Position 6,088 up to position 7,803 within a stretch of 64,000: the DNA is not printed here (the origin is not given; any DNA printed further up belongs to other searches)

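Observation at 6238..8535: Cyclodeaminase-like::ImmA/IrrE protease fusion paired with an HNH protein: candidate undescribed conflict module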

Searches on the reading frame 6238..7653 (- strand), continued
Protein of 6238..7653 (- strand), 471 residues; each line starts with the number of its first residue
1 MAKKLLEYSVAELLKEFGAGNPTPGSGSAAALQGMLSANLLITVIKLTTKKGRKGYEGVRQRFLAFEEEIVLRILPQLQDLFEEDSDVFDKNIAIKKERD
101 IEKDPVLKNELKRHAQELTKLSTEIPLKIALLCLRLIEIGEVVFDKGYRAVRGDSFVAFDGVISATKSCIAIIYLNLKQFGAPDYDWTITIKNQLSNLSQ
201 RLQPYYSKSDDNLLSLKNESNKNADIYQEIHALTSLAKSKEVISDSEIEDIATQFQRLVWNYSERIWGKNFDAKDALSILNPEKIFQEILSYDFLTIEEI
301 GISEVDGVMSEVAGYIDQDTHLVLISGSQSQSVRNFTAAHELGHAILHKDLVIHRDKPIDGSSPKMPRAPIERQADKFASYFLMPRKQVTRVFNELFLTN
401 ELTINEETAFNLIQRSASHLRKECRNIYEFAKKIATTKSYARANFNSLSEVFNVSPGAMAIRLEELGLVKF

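Call 28: search_protein_families(library=pfam, alignment_id=A2, max_evalue=0.001)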
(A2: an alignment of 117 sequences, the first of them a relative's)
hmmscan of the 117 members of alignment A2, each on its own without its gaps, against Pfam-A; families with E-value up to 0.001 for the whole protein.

A. member 1, L001:6758-7252:- (164 aa): 0 families

B. families by the number of members that match (of 117 scanned): 117 families (the first 25 are shown)
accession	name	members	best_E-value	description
PF13401.12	AAA_22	4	9.8e-12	AAA domain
PF01381.28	HTH_3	4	3.7e-11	Helix-turn-helix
PF00004.35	AAA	3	6.8e-24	ATPase family associated with various cellular activities (AAA)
PF13560.12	HTH_31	3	2.5e-14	Helix-turn-helix domain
PF02463.25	SMC_N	3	9.6e-12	RecF/RecN/SMC N terminal domain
PF07669.17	Eco57I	2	8.4e-18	Eco57I restriction-modification methylase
PF02384.22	N6_Mtase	2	6.7e-16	N-6 DNA Methylase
PF12844.13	HTH_19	2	2.2e-11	Helix-turn-helix domain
PF13191.12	AAA_16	2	5.2e-10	AAA ATPase domain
PF13671.12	AAA_33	2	1.4e-09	AAA domain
PF00005.33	ABC_tran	2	2.2e-08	ABC transporter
PF19765.4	DUF6252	2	2.2e-05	Family of unknown function (DUF6252)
PF13292.11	DXP_synthase_N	1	1.1e-99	1-deoxy-D-xylulose-5-phosphate synthase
PF00145.23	DNA_methylase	1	2.4e-97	C-5 cytosine-specific DNA methylase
PF09674.15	DUF2400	1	6.6e-87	Protein of unknown function (DUF2400)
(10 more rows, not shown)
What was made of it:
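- On ImmA/IrrE (Peptidase_M78, PF06114) metalloproteases: HTH_3 occurs in 4 of 117 flanking ORFs of 33 loci (call 28).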

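Call 29: search_protein_families(library=padloc, alignment_id=A2, max_evalue=0.00001)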
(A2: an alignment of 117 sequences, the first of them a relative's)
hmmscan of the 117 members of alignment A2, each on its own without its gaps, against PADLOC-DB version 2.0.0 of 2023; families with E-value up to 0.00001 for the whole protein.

A. member 1, L001:6758-7252:- (164 aa): 0 families

B. families by the number of members that match (of 117 scanned): 325 families (the first 25 are shown)
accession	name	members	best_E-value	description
PDLC02926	HTH_VI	3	4.4e-12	-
PDLC00914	TRIP13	2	1.4e-110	TRIP13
PDLC03227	MTase_II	2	5.9e-107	Type II methyltransferase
PDLC03359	MTase_II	2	5.2e-98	Type II methyltransferase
PDLC03338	MTase_II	2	6.5e-59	Type II methyltransferase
PDLC03237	MTase_II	2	4.4e-36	Type II methyltransferase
PDLC02196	IetA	2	2.5e-22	-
PDLC04134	mad2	2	4.2e-20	mads_2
PDLC03267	MTase_II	2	5.5e-19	Type II methyltransferase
PDLC04232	IetA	2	1.9e-18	-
PDLC03719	oMTase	2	8.5e-17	orphan methyltransferase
PDLC04231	IetA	2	8.1e-16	-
PDLC02195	IetA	2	9.3e-16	-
PDLC03258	MTase_II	2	1.3e-15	Type II methyltransferase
PDLC00271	PtuA1|PtuA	2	3.8e-15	AAA ATPase domain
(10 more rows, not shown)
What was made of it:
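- On CapH/CapP regulatory pair of CBASS: Among 117 flanking ORFs, capH-type hits occur in 2 and TRIP13 in 2 (call 29).
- Flanking genes include TRIP13, IetA, PtuA, LmuB and methyltransferases in a few loci (call 29).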

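Call 34: find_encoding_contigs(protein=P0002, flank=5000, max_places=2)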
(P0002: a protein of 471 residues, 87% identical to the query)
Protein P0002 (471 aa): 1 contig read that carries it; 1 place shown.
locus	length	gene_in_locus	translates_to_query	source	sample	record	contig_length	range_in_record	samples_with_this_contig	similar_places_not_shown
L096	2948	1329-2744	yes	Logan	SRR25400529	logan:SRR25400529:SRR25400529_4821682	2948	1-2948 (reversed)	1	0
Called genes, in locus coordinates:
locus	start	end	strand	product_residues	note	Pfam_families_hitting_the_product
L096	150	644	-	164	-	-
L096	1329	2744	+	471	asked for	PF04961:FTCD_C, PF06114:Peptidase_M78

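Call 40: search_protein_families(library=pfam, proteins=[L035:731-1900:+, L038:6828-8702:+, L033:1896-2969:+, L045:7659-8696:+, L043:7662-8675:+, L041:62-1045:+, L040:7836-8810:+, L042:7809-8768:+, L046:7770-8678:+, L052:7890-8684:+], max_evalue=0.01)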
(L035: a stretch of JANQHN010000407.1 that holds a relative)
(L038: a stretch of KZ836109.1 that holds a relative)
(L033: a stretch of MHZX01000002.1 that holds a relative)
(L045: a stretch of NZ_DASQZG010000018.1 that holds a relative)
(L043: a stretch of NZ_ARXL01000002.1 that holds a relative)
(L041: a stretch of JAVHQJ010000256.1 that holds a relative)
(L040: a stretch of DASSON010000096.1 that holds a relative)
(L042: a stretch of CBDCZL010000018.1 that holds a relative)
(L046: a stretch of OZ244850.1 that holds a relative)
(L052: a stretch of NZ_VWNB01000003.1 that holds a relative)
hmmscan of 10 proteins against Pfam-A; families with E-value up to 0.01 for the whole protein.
L035:731-1900:+ (389 aa): 2 families
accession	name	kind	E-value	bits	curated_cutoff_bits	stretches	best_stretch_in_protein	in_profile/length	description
PF06114.19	Peptidase_M78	-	7e-16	58.6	22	1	238-314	25-97/123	IrrE N-terminal-like domain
PF20573.4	DUF6782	-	0.00012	21.8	27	1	227-303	63-136/241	Putative metallopeptidase family (DUF6782)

L038:6828-8702:+ (624 aa): 1 family
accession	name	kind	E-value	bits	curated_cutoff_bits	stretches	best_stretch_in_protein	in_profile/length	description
PF06114.19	Peptidase_M78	-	2.6e-11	43.8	22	1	473-540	28-91/123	IrrE N-terminal-like domain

L033:1896-2969:+ (357 aa): 2 families
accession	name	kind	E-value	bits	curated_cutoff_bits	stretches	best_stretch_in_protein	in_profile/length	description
PF06114.19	Peptidase_M78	-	1.7e-14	54.1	22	1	209-286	28-102/123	IrrE N-terminal-like domain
PF12725.13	DUF3810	-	0.00011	22.1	28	1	198-234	165-201/311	Protein of unknown function (DUF3810)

L045:7659-8696:+ (345 aa): 1 family
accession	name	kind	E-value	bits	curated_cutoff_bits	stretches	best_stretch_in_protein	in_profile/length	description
PF06114.19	Peptidase_M78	-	7.7e-11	42.3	22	1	188-261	27-96/123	IrrE N-terminal-like domain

L043:7662-8675:+ (337 aa): 1 family
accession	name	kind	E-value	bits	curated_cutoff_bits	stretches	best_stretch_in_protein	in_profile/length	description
PF06114.19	Peptidase_M78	-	1.1e-17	64.4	22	1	187-261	27-97/123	IrrE N-terminal-like domain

L041:62-1045:+ (327 aa): 1 family
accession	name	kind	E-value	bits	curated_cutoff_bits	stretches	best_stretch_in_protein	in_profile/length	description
PF06114.19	Peptidase_M78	-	4.9e-12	46.2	22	1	175-253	24-100/123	IrrE N-terminal-like domain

L040:7836-8810:+ (324 aa): 1 family
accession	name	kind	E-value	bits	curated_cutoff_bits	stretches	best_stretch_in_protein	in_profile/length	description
PF06114.19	Peptidase_M78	-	1.1e-13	51.4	22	1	173-250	27-100/123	IrrE N-terminal-like domain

L042:7809-8768:+ (319 aa): 1 family
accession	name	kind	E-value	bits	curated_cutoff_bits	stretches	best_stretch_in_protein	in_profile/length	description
PF06114.19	Peptidase_M78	-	2.6e-14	53.5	22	1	160-237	27-99/123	IrrE N-terminal-like domain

L046:7770-8678:+ (302 aa): 1 family
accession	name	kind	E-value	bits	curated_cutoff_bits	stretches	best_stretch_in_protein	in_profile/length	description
PF06114.19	Peptidase_M78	-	5.5e-14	52.5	22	1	155-232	30-102/123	IrrE N-terminal-like domain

L052:7890-8684:+ (264 aa): 1 family
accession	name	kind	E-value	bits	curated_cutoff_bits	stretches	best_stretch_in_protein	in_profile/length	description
PF06114.19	Peptidase_M78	-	1.4e-12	47.9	22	1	109-187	25-100/123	IrrE N-terminal-like domain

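Call 42: search_protein_families(library=pfam, proteins=[L040:6209-7705:+, L042:6373-7572:+, L042:4904-6358:+, L043:6899-7480:+, L045:6598-7536:+, L046:6671-7651:+, L033:967-1608:+, L050:4023-6431:+, L040:8895-9884:+, L038:5020-7653:+], max_evalue=0.001)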
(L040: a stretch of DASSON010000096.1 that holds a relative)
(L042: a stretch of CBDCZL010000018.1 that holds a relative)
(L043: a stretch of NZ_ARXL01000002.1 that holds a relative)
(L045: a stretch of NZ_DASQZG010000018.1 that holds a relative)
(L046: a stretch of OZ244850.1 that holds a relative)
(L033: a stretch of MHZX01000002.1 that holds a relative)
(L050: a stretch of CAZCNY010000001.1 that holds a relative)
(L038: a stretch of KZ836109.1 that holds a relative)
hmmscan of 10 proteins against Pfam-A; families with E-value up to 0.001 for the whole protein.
L040:6209-7705:+ (498 aa): 1 family
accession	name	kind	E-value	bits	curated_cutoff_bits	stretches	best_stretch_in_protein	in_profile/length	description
PF00528.27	BPD_transp_1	-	9.2e-16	58.5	26.4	1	332-488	22-178/184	Binding-protein-dependent transport system inner membrane component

L042:6373-7572:+ (399 aa): 1 family
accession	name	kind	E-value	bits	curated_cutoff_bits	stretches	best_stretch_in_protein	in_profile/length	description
PF01676.23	Metalloenzyme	-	7.5e-46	157.1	24.3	1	3-390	2-251/252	Metalloenzyme superfamily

L042:4904-6358:+ (484 aa): 3 families
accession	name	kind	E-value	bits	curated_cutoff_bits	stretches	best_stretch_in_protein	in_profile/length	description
PF07662.18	Nucleos_tra2_C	-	2.5e-76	256.5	32.3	1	272-478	1-213/213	Na+ dependent nucleoside transporter C-terminus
PF01773.25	Nucleos_tra2_N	-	1.5e-19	70.7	27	1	86-158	1-73/74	Na+ dependent nucleoside transporter N-terminus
PF07670.19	Gate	-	3.3e-16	60.1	29.6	1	170-266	2-100/104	Nucleoside recognition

L043:6899-7480:+ (193 aa): 1 family
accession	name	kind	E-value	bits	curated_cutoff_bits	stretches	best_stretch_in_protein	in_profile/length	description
PF11736.14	DUF3299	-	1.5e-41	142.2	22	1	39-187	1-138/139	Protein of unknown function (DUF3299)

L045:6598-7536:+ (312 aa): 0 families

L046:6671-7651:+ (326 aa): 1 family
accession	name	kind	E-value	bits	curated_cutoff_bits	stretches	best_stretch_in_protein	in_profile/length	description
PF14088.11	DUF4268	-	6.7e-34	117.3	27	1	185-322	1-139/140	Domain of unknown function (DUF4268)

L033:967-1608:+ (213 aa): 0 families

L050:4023-6431:+ (802 aa): 30 families (the best 25 are shown)
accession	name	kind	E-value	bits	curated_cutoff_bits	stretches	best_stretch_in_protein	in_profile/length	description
PF14559.12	TPR_19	-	3.3e-67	223.2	25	9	287-332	3-48/68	Tetratricopeptide repeat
PF13428.12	TPR_14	-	1.6e-43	143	23.5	0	107-148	2-43/44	Tetratricopeptide repeat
PF13432.12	TPR_16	-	5.5e-37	126.2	32.7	1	355-413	7-65/65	Tetratricopeptide repeat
PF07719.23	TPR_2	-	6e-31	104.4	27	0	140-173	1-34/34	Tetratricopeptide repeat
PF12895.13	ANAPC3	-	5.9e-25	87.8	27.2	0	725-775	26-75/82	Anaphase-promoting complex, cyclosome, subunit 3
PF23914.1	TPR_CcmH_CycH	-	1.5e-23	83.8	42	3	641-750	39-149/158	Cytochrome c-type biogenesis protein H TPR domain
PF13181.12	TPR_8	-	4.2e-22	76.8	25.7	0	757-788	2-33/34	Tetratricopeptide repeat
PF13371.12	TPR_9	-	3.4e-21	75.5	35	0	215-279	3-67/73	Tetratricopeptide repeat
PF13431.12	TPR_17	-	8.7e-20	69.7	24.4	0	134-161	7-34/34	Tetratricopeptide repeat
PF00515.34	TPR_1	-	8.4e-17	60.6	27.8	0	141-172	2-33/34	Tetratricopeptide repeat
PF13424.12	TPR_12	-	1.9e-16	60.4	30.1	0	573-610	35-72/77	Tetratricopeptide repeat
PF13174.12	TPR_6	-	2.6e-15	56.4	26.3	0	212-239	5-32/33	Tetratricopeptide repeat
PF25062.1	ARM_TT21_N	-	8.7e-15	55.5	40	2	491-680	4-196/222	Tetratricopeptide repeat protein 21 N-terminal ARM repeat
PF13176.12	TPR_7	-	2.5e-14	52.5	27.9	0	213-239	5-31/36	Tetratricopeptide repeat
PF24575.1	TPR_Slam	-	1.2e-12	48.6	35.2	0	646-698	39-93/104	Surface lipoprotein assembly modifier, N-terminal TPR repeats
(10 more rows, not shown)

L040:8895-9884:+ (329 aa): 2 families
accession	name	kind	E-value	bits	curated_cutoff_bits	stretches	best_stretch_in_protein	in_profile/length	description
PF02826.25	2-Hacid_dh_C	-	2.6e-50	170.7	25.1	1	113-287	2-178/178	D-isomer specific 2-hydroxyacid dehydrogenase, NAD binding domain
PF00389.36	2-Hacid_dh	-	2.4e-16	60.1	24.6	1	19-318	15-134/134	D-isomer specific 2-hydroxyacid dehydrogenase, catalytic domain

L038:5020-7653:+ (877 aa): 3 families
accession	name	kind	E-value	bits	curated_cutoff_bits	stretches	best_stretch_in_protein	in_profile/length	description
PF00691.25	OmpA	-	5e-20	72.1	27.2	1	772-864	2-98/98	OmpA family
PF13488.11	Gly-zipper_Omp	-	1.9e-09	37.7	25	1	694-739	1-45/46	Glycine zipper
PF13441.11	Gly-zipper_YMGG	-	1.8e-06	28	28.9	1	690-732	1-42/45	YMGG-like Gly-zipper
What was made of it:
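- One lies downstream of a nucleoside transporter (call 42).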

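Call 43: predict_structure(alignment_id=A3)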
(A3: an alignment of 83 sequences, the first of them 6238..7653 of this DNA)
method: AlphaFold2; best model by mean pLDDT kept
length: 471 residues; sequences in the alignment: 83
mean_pLDDT: 89.6   pTM: 0.73
mean pLDDT of the five models: 89.6, 88.5, 88.1, 87.4, 86.6
residues with pLDDT >= 90: 334; 70-90: 95; 50-70: 40; < 50: 2
segments of 3 or more residues with pLDDT < 50: none
pLDDT, mean of each block of 10 residues (from residue 1): 61 64 75 95 92 80 96 96 89 91 95 93 96 98 90 92 96 94 94 97 95 90 89 93 93 94 80 79 93 91 72 90 92 94 94 71 66 94 96 95 95 94 94 96 95 95 96 89
secondary structure, 60 per line:
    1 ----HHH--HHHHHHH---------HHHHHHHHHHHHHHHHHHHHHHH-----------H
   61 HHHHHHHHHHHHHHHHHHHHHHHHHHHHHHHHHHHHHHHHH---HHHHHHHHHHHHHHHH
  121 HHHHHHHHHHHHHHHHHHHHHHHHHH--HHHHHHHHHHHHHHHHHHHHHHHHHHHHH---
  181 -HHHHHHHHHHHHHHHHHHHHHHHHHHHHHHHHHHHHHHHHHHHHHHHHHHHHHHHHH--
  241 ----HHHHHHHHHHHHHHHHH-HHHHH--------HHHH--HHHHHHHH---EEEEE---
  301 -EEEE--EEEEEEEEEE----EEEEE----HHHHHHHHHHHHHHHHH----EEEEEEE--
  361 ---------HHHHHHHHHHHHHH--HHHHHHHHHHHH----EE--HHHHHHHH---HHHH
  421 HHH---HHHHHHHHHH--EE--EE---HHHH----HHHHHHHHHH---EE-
elements in order: H10-16 H26-48 H60-101 H105-146 H149-177 H182-238 H245-261 H263-267 H276-279 H282-289 E293-297 E302-305 E308-317 E322-326 H331-347 E352-358 H370-383 H386-397 H406-413 H417-423 H427-436 H448-451 H456-465
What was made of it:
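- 6238..7653 (-): Gene for the 471-aa FTCD_C-like::ImmA/IrrE (M78) fusion protein, the feature itself. AlphaFold model pLDDT 89.6, pTM 0.73 (call 43).
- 6940..7110 (-): Single long connecting helix (residues 182-238) between the sensor-type domain and the protease. DSSP on the model gives H182-238 with pLDDT above 90 (call 43).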

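Call 45: fold_search(model_id=the predicted structure, library=pdb)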
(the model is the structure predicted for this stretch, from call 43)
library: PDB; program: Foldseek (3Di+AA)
matches with E <= 10: 351; with E <= 0.001: 9
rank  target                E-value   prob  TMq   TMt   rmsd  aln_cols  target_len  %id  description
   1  7vg4_A                6.9e-08  1.00  0.40  0.88   2.3       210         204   23  10,5-methenyltetrahydrofolate cyclohydrolase from Methylobacterium extorquens AM1 strain (released 2022-07-06)
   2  7vg4_B                1.4e-07  1.00  0.40  0.86   2.4       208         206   24  10,5-methenyltetrahydrofolate cyclohydrolase from Methylobacterium extorquens AM1 strain (released 2022-07-06)
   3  7vg4_D                1.7e-07  1.00  0.38  0.82   3.2       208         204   22  10,5-methenyltetrahydrofolate cyclohydrolase from Methylobacterium extorquens AM1 strain (released 2022-07-06)
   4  7vg4_C                2.5e-07  1.00  0.38  0.81   3.2       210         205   22  10,5-methenyltetrahydrofolate cyclohydrolase from Methylobacterium extorquens AM1 strain (released 2022-07-06)
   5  7vg4_E                3.4e-07  1.00  0.38  0.87   2.5       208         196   23  10,5-methenyltetrahydrofolate cyclohydrolase from Methylobacterium extorquens AM1 strain (released 2022-07-06)
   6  1o5h_A                5.3e-07  1.00  0.38  0.86   2.7       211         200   19  Crystal structure of formiminotetrahydrofolate cyclodeaminase (TM1560) from Thermotoga maritima at 2.80 A resolution (released 2003-09-30)
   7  1o5h_B                8.2e-07  1.00  0.38  0.87   2.7       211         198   19  Crystal structure of formiminotetrahydrofolate cyclodeaminase (TM1560) from Thermotoga maritima at 2.80 A resolution (released 2003-09-30)
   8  7vg4_F                6.8e-06  1.00  0.34  0.79   3.7       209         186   20  10,5-methenyltetrahydrofolate cyclohydrolase from Methylobacterium extorquens AM1 strain (released 2022-07-06)
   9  1tt9_A                5.9e-05  1.00  0.40  0.35   2.9       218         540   22  Structure of the bifunctional and Golgi associated formiminotransferase cyclodeaminase octamer (released 2005-06-28)
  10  7t5t                  2.4e-03  1.00  0.25  0.40   6.4       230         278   18  Structure of Thauera sp. K11 CapP (released 2022-09-14)
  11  3dti                  3.1e-02  1.00  0.18  0.31   8.8       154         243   18  Crystal structure of the IRRE protein, a central regulator of DNA damage repair in deinococcaceae (released 2009-02-10)
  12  8d9p                  7.2e-02  0.96  0.19  0.34  11.4       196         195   16  De Novo Photosynthetic Reaction Center Protein Equipped with Heme B and Mn(II) cations (released 2022-09-28)
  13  5vjs                  1.3e-01  0.97  0.22  0.41  11.6       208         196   16  De Novo Photosynthetic Reaction Center Protein Equipped with Heme B, a synthetic Zn porphyrin, and Zn(II) cations (released 2018-04-25)
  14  8d9o                  1.8e-01  0.97  0.22  0.42  10.1       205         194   16  De Novo Photosynthetic Reaction Center Protein in Apo-State (released 2022-09-28)
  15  7rdr_A                2.4e-01  0.14  0.12  0.12  22.4       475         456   12  Circular tandem repeat protein with novel repeat topology and enhanced subunit contact surfaces (released 2021-09-01)
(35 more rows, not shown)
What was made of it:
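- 6454..6921 (-): ImmA/IrrE/CapP-type zinc metalloprotease core (residues 245-400), made of a beta-sheet subdomain plus a catalytic helix pair. CapP 7t5t and IrrE 3dti fold matches (call 45).
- On ImmA/IrrE (Peptidase_M78, PF06114) metalloproteases: IrrE 3dti: E 3e-2 (call 45).
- On FTCD_C (PF04961) cyclodeaminase/cyclohydrolase: TM 0.88 to 7vg4, 0.86 to 1o5h, and a match to 1tt9 (call 45).
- Checked: Fold matches: 7vg4 TM 0.88, 1o5h 0.86, rat FTCD 1tt9, then CapP and IrrE (calls 43, 45).
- CapP is the best non-FTCD fold match (call 45).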
